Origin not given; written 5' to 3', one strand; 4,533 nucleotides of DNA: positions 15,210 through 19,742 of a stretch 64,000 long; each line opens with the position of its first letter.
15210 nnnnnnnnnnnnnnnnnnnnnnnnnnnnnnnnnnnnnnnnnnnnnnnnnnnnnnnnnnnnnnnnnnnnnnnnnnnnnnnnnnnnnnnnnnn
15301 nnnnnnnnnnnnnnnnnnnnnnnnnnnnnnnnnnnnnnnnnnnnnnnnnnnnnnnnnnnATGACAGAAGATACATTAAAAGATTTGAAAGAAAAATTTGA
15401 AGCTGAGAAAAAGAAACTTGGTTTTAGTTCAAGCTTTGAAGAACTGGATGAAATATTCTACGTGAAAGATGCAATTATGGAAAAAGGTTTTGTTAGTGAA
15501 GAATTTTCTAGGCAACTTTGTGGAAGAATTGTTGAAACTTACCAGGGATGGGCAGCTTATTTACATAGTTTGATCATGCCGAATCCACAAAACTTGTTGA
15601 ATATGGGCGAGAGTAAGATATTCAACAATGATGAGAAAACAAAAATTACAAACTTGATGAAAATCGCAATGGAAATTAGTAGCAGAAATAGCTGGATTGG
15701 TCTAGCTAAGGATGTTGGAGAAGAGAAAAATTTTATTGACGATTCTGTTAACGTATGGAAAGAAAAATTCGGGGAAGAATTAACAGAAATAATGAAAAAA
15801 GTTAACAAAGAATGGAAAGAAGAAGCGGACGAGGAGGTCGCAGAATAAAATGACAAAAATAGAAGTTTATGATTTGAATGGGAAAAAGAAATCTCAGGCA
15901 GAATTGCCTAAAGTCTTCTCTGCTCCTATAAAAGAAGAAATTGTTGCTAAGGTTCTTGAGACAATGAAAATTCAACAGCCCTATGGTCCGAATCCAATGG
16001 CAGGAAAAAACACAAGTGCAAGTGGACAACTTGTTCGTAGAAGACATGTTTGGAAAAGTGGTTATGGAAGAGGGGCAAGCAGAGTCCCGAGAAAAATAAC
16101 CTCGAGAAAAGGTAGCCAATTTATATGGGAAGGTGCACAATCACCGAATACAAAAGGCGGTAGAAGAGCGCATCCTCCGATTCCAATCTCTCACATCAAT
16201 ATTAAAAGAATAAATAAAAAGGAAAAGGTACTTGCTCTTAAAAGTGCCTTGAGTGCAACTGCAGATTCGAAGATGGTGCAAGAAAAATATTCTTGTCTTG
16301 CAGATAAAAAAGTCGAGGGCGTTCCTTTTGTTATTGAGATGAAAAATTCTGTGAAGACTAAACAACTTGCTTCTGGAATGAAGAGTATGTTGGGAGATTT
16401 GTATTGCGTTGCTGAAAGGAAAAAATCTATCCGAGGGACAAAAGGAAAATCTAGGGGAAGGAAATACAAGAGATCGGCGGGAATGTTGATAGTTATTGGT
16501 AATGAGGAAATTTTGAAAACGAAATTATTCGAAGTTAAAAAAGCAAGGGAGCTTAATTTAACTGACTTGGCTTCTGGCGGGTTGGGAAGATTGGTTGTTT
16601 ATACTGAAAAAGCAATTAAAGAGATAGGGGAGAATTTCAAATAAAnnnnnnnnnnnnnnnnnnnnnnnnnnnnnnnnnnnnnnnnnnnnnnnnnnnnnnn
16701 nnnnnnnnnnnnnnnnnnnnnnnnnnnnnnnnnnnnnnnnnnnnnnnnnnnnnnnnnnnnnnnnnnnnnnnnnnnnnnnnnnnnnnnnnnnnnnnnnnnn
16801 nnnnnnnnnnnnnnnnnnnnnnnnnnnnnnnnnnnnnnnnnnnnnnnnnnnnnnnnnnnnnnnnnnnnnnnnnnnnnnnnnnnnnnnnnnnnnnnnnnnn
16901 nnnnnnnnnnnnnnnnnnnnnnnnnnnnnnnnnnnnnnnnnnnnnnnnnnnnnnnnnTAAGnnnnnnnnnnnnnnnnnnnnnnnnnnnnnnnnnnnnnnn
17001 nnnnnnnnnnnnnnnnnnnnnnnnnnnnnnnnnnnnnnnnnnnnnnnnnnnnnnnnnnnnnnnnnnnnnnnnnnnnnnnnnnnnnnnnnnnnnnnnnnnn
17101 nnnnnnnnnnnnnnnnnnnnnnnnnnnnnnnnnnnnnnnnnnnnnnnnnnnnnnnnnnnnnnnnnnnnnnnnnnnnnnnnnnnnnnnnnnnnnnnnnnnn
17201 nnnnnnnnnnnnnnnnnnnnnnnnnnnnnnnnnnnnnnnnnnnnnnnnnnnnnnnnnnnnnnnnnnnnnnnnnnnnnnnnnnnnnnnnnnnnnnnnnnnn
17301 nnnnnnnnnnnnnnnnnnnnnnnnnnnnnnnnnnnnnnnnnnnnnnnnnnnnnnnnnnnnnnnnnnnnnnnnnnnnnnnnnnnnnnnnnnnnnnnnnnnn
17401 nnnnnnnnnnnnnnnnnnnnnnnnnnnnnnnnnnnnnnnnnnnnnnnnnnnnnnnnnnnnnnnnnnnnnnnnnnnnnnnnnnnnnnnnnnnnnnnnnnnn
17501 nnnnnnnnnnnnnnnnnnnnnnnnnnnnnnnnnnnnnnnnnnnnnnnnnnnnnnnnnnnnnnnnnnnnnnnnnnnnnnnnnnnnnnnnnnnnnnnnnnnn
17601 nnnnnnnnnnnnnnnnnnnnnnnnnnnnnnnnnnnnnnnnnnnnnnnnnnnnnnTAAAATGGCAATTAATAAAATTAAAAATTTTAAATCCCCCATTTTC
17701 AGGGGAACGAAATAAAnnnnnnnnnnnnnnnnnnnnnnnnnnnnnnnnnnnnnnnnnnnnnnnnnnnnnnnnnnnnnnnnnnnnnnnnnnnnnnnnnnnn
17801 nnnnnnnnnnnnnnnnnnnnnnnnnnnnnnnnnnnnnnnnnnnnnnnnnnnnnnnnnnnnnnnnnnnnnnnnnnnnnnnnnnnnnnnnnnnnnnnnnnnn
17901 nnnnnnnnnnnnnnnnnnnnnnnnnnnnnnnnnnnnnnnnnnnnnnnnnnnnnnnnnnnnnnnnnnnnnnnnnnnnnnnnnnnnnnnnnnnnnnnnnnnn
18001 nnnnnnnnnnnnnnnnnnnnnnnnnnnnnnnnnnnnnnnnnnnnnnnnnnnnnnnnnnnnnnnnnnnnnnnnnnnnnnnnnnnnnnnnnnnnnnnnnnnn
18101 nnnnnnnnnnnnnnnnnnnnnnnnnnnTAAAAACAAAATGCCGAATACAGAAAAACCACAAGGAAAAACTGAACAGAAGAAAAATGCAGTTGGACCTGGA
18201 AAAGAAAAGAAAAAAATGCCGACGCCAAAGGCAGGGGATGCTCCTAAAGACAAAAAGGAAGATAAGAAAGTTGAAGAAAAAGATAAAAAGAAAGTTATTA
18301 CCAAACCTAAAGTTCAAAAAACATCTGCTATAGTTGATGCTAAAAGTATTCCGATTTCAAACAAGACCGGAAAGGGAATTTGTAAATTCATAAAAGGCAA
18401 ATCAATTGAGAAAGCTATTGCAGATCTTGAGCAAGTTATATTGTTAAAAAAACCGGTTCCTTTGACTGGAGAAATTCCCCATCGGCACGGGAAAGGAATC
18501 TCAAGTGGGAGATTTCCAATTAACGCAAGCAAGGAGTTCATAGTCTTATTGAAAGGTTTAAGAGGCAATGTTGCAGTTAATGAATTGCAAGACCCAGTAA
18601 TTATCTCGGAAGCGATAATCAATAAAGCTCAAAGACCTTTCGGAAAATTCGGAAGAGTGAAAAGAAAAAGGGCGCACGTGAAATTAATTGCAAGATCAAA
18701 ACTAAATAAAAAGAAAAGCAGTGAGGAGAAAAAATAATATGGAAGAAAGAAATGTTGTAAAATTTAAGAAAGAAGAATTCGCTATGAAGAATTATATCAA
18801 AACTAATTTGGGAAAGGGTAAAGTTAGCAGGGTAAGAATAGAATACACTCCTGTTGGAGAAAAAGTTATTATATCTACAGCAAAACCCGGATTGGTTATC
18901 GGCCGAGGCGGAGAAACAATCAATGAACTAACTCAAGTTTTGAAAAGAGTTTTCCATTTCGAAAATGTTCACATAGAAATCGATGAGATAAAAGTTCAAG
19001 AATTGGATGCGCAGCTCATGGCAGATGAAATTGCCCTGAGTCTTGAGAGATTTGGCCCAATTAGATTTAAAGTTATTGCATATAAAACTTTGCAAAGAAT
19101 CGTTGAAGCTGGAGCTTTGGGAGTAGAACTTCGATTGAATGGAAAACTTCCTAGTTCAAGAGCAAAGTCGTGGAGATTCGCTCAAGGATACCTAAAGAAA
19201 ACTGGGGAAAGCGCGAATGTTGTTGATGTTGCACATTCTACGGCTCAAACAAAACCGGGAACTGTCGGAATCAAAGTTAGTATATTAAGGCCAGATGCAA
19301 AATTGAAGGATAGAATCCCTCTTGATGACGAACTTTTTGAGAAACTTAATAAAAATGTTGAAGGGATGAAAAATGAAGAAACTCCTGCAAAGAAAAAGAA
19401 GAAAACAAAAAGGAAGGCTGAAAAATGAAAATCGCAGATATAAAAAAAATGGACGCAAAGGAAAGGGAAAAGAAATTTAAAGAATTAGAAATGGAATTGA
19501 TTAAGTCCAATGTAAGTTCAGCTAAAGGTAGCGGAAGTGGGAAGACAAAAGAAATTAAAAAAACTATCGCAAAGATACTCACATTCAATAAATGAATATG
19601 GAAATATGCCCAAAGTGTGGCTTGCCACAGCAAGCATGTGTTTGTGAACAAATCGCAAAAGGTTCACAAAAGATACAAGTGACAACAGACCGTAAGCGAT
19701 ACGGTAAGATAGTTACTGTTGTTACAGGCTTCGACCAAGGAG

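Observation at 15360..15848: Non-ribosomal acidic 162-aa gene inserted between rpl3 and rpl4 with perfect translational coupling on both sides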

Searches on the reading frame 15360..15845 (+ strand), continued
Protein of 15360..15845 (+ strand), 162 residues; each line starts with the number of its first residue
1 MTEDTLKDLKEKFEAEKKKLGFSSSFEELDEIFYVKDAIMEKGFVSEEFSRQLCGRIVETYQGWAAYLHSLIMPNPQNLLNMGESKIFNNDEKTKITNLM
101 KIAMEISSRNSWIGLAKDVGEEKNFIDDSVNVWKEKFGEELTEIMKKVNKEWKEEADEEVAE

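Call 54: find_encoding_contigs(protein=P0001, flank=1000, max_places=3)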
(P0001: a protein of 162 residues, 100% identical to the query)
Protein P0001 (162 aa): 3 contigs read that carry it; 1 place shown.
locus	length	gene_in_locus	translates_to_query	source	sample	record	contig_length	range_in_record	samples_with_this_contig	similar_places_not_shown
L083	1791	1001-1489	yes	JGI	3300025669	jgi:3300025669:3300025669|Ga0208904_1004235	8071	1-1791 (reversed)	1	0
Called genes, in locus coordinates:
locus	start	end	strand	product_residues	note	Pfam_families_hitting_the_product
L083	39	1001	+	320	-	PF00297:Ribosomal_L3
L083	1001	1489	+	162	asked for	-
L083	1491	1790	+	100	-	?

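Call 58: search_protein_families(library=padloc, proteins=[window:15360-15845:+], max_evalue=1)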
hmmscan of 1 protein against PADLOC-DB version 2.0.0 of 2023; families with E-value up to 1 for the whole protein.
window:15360-15845:+ (162 aa): 0 families

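Call 59: search_protein_families(library=phrogs, proteins=[window:15360-15845:+], max_evalue=1)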
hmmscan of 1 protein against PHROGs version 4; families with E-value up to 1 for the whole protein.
window:15360-15845:+ (162 aa): 4 families
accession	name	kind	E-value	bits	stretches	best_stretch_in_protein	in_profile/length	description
phrog_17712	-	unknown function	0.027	15.7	1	3-33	13-43/104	-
phrog_8991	-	unknown function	0.094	13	1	58-98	177-216/305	-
phrog_4827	-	unknown function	0.13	13.8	1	81-153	8-81/96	-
phrog_10891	-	unknown function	0.19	12.8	1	126-160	16-44/52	-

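Call 61: search_dna_similar(query=window:15360-15845:+, collection=phages, mode=protein, max_evalue=0.01)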
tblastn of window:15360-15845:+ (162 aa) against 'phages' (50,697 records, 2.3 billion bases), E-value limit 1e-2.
No match.

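Call 62: find_homologous_proteins(query=P0177, max_evalue=0.001)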
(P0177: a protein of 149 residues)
Query P0177 (149 aa): 2 proteins with E <= 0.001 among 29 candidates.
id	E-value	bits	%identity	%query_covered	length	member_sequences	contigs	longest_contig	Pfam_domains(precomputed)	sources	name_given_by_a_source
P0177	7.7e-91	319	100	100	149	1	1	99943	-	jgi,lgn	jgi:hypothetical protein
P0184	2.2e-64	234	70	100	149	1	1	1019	-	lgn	-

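Call 63: find_encoding_contigs(protein=P0177, flank=5000, max_places=1)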
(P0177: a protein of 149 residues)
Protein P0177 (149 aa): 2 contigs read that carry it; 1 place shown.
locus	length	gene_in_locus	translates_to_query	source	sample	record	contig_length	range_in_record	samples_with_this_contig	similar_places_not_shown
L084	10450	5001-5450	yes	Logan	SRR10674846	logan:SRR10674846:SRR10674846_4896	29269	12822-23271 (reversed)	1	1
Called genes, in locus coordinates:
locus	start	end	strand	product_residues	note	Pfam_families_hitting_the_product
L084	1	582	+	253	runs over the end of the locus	PF13489:Methyltransf_23 (faint), PF08704:GCD14, PF00398:RrnaAD (weak), PF05175:MTS (weak), PF06325:PrmA (faint), PF13847:Methyltransf_31, PF08241:Methyltransf_11 (weak), PF13649:Methyltransf_25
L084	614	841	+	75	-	PF01037:AsnC_trans_reg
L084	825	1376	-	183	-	PF07314:Lit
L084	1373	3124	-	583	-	PF02463:SMC_N (faint), PF00005:ABC_tran, PF13304:AAA_21 (faint), PF00005:ABC_tran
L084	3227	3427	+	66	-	PF13396:PLDc_N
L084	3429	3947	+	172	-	PF00210:Ferritin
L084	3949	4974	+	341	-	PF00924:MS_channel_2nd, PF21082:MS_channel_3rd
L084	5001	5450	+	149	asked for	-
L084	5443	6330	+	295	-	PF00557:Peptidase_M24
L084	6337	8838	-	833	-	PF01411:tRNA-synt_2c, PF07973:tRNA_SAD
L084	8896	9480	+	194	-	-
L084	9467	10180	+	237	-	-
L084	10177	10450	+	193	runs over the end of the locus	PF05175:MTS, PF06325:PrmA (weak), PF13847:Methyltransf_31 (weak), PF08241:Methyltransf_11 (faint), PF08242:Methyltransf_12 (faint), PF13649:Methyltransf_25 (weak)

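Call 64: find_encoding_contigs(protein=P0183, flank=4000, max_places=1)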
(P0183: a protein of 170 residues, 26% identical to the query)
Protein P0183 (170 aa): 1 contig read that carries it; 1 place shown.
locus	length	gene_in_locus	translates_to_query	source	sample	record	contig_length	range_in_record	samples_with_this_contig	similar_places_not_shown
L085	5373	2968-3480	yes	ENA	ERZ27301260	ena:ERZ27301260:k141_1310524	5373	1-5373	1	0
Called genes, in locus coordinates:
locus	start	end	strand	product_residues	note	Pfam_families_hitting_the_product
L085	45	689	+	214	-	-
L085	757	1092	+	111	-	PF01883:FeS_assembly_P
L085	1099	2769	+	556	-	PF00749:tRNA-synt_1c, PF03950:tRNA-synt_1c_C, PF20974:tRNA-synt_1c_C2 (weak)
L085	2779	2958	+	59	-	-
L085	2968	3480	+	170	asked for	-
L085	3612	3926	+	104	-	PF01248:Ribosomal_L7Ae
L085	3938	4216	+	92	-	PF01200:Ribosomal_S28e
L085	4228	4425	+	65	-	PF01246:Ribosomal_L24e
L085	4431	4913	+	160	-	PF00334:NDK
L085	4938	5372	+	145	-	?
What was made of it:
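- A distant member lies in GluRS-x-X-L7Ae-S28e-L24e (call 64). An independent, very divergent member is attached to a different r-protein cluster, L7Ae-S28e-L24e (call 64).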

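Call 65: find_encoding_contigs(protein=P0161, flank=4000, max_places=1)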
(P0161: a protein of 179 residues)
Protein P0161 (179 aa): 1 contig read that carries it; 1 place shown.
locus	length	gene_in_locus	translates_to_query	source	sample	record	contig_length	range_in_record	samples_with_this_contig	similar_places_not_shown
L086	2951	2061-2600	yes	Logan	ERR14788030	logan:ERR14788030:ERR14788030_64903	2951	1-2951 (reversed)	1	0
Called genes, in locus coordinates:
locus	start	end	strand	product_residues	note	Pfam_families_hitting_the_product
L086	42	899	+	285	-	PF18765:Polbeta (weak)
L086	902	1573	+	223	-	PF00121:TIM, PF05690:ThiG (weak)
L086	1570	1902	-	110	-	PF02643:DUF192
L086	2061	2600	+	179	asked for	-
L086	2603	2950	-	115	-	?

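Call 75: predict_structure(alignment_id=A3)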
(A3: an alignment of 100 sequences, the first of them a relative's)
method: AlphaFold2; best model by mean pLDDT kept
length: 170 residues; sequences in the alignment: 100
mean_pLDDT: 96.4   pTM: 0.88
mean pLDDT of the five models: 96.4, 96.3, 96.3, 95.6, 95.6
residues with pLDDT >= 90: 160; 70-90: 6; 50-70: 4; < 50: 0
segments of 3 or more residues with pLDDT < 50: none
pLDDT, mean of each block of 10 residues (from residue 1): 93 98 98 98 98 99 99 98 98 99 99 98 98 98 98 96 75
secondary structure, 60 per line:
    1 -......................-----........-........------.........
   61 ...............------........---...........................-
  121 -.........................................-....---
elements in order: H2-23 H29-36 H38-45 H52-75 H82-89 H93-119 H122-162 H164-167

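Call 77: fold_search(model_id=the predicted structure, library=pdb)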
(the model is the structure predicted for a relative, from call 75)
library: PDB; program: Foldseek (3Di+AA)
matches with E <= 10: 344; with E <= 0.001: 0
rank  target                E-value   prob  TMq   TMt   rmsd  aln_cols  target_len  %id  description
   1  8dt0_A                2.6e-01  0.91  0.40  0.47  13.2       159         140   16  Scaffolding protein functional sites using deep learning (released 2022-08-10)
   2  8dt0_B                2.6e-01  0.75  0.35  0.40  13.7       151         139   14  Scaffolding protein functional sites using deep learning (released 2022-08-10)
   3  9min_D                4.8e-01  0.93  0.46  0.58  11.3       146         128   10  Structure of a designed minibinder to NYESO1-A*02:01 (released 2025-08-06)
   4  9min_I                5.1e-01  0.93  0.46  0.59  11.6       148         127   11  Structure of a designed minibinder to NYESO1-A*02:01 (released 2025-08-06)
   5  8tn1_A                5.6e-01  0.51  0.36  0.40  13.4       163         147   16  De novo designed protein binds poly ADP ribose polymerase inhibitors (PARPi) - apo (released 2024-04-24)
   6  1wwp_A                7.6e-01  0.54  0.34  0.45   8.5       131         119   11  Crystal structure of ttk003001694 from Thermus Thermophilus HB8 (released 2005-07-12)
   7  6e6a_A                8.0e-01  0.33  0.33  0.34  14.1       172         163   16  Triclinic crystal form of IncA G144A point mutant (released 2019-07-10)
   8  3t6g_B                8.8e-01  0.69  0.40  0.48  13.2       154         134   12  Structure of the complex between NSP3 (SHEP1) and p130Cas (released 2011-11-23)
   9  3t6g_D                8.8e-01  0.44  0.34  0.41  11.9       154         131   15  Structure of the complex between NSP3 (SHEP1) and p130Cas (released 2011-11-23)
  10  4dzu_A                1.0e+00  0.47  0.39  0.36  14.9       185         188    9  Complex of 3-alpha bound to gp41-5 (released 2012-05-02)
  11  8uao_A                1.2e+00  0.60  0.44  0.35  13.8       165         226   12  DpHF18 filament (released 2024-04-10)
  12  1r2d                  1.3e+00  0.13  0.23  0.26  13.4       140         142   10  Structure of Human Bcl-XL at 1.95 Angstroms (released 2004-02-03)
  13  5b63_A                1.3e+00  0.15  0.27  0.12  10.8       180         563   14  Crystal structures of E.coli arginyl-tRNA synthetase (ArgRS) in complex with substrate tRNA(Arg) (released 2017-05-31)
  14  3ihc                  1.4e+00  0.15  0.25  0.29  13.1       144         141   10  Crystal structure of mouse Bcl-xl (wt) at pH 5.0 (released 2010-04-14)
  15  5b63_C                1.5e+00  0.13  0.25  0.11  10.7       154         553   12  Crystal structures of E.coli arginyl-tRNA synthetase (ArgRS) in complex with substrate tRNA(Arg) (released 2017-05-31)
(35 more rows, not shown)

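Call 81: find_related_loci(query=A1, collection=viral_contigs, flank=3000)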
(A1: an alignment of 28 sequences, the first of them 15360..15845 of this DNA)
Query A1 (162 aa) in viral_contigs; peptide patterns used: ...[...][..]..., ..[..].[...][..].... (x = any residue, [..] = any of these).
5 stretches matched a pattern, but none encodes a relative of the query by tblastn (E <= 1e-3).
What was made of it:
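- On Anti-phage defence, viral or mobile gene: Calls 58, 59, 61 and 81.
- No PADLOC hit, PHROG hits only at E>=0.027, no tblastn hit in 50,697 phage records, and none in IMG/VR (calls 58, 59, 61, 81).
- Tried and rejected: Rejected (calls 61, 81).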

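Call 82: search_protein_families(library=ncbifam, alignment_id=A2, max_evalue=0.01)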
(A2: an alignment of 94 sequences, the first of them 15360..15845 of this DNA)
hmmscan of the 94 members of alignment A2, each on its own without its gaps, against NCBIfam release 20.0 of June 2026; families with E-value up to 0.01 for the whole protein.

A. member 1, window:15360-15845:+ (162 aa): 0 families

B. families by the number of members that match (of 94 scanned): 12 families
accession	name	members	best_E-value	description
TIGR02131.1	phaP_Bmeg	1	0.00018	polyhydroxyalkanoic acid inclusion protein PhaP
NF002191.0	PRK01059.1-1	1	0.0013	protein arginine kinase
TIGR02834.1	spo_ytxC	1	0.0017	putative sporulation protein YtxC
NF008634.1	PRK11623.1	1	0.0034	polynucleotide adenylyltransferase PcnB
NF007185.0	PRK09614.1-4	1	0.0042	ribonucleotide-diphosphate reductase subunit beta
TIGR00636.1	PduO_Nterm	1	0.0044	cob(I)yrinic acid a,c-diamide adenosyltransferase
TIGR02584.1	cas_NE0113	1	0.0044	CRISPR-associated ring nuclease Csm6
NF041316.1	NleH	1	0.005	type III secretion system effector kinase NleH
NF011618.0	PRK15044.1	1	0.005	invasion transcriptional regulator HilC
TIGR01553.1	formate-DH-alph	1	0.0066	formate dehydrogenase-N subunit alpha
NF002122.0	PRK00962.1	1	0.0068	hypothetical protein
NF042969.1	AcxyGlmanDactase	1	0.0081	bifunctional acetylxylan esterase/glucomannan deacetylase AxeC2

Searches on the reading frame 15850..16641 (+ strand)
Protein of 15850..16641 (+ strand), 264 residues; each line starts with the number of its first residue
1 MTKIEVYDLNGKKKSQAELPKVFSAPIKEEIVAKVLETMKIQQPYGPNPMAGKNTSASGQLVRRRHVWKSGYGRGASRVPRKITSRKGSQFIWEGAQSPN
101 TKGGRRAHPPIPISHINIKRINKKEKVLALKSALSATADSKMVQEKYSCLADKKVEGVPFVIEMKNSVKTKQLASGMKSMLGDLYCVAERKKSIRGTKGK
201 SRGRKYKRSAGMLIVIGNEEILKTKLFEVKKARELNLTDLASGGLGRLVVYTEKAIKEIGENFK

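Call 3: search_protein_families(library=pfam, proteins=[window:15850-16641:+], max_evalue=1)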
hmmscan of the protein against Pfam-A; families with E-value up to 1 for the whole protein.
window:15850-16641:+ (264 aa): 1 family
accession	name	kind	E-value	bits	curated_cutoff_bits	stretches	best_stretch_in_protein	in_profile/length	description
PF00573.27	Ribosomal_L4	-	1.9e-18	67.2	25.8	1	18-261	2-189/190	Ribosomal protein L4/L1 family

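Call 4: search_protein_families(library=ncbifam, proteins=[window:15850-16641:+], max_evalue=1)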
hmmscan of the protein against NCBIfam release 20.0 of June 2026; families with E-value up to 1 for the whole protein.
window:15850-16641:+ (264 aa): 3 families
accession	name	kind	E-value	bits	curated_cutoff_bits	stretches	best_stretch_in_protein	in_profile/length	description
TIGR03672.1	rpl4p_arch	equivalog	2.2e-47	161.6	269.75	1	3-261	2-250/251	50S ribosomal protein L4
TIGR03953.1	rplD_bact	equivalog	0.00047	19.5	130.1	1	97-141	63-105/188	50S ribosomal protein L4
NF051449.1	50S_L4_sunset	exception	0.083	12.6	385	1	94-143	59-107/285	50S ribosomal protein L4, sunset domain variant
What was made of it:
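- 15850..16644 (+): rpl4 (uL4), full length. It starts 1 nt after the stop of X. TIGR03672 E=2.2e-47, covering positions 2-250 of 251 (call 4).
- On uL4 (Ribosomal_L4), tested as a split or frameshifted fragment: X has no Pfam or NCBIfam hit at E<=1. rpl4 covers TIGR03672 positions 2-250 of 251 (calls 3, 4).
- Checked: L4 matches PF00573 at E=1.9e-18 and TIGR03672 over positions 2-250 of 251 (calls 3, 4).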

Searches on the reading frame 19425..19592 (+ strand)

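Call 25: search_protein_families(library=pfam, proteins=[window:19425-19592:+], max_evalue=0.001)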
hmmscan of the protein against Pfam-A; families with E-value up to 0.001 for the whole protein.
window:19425-19592:+ (56 aa): 1 family
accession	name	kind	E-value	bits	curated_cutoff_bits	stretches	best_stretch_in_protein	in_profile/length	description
PF00831.28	Ribosomal_L29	-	2.9e-08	34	24.5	1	5-54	2-53/57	Ribosomal L29 protein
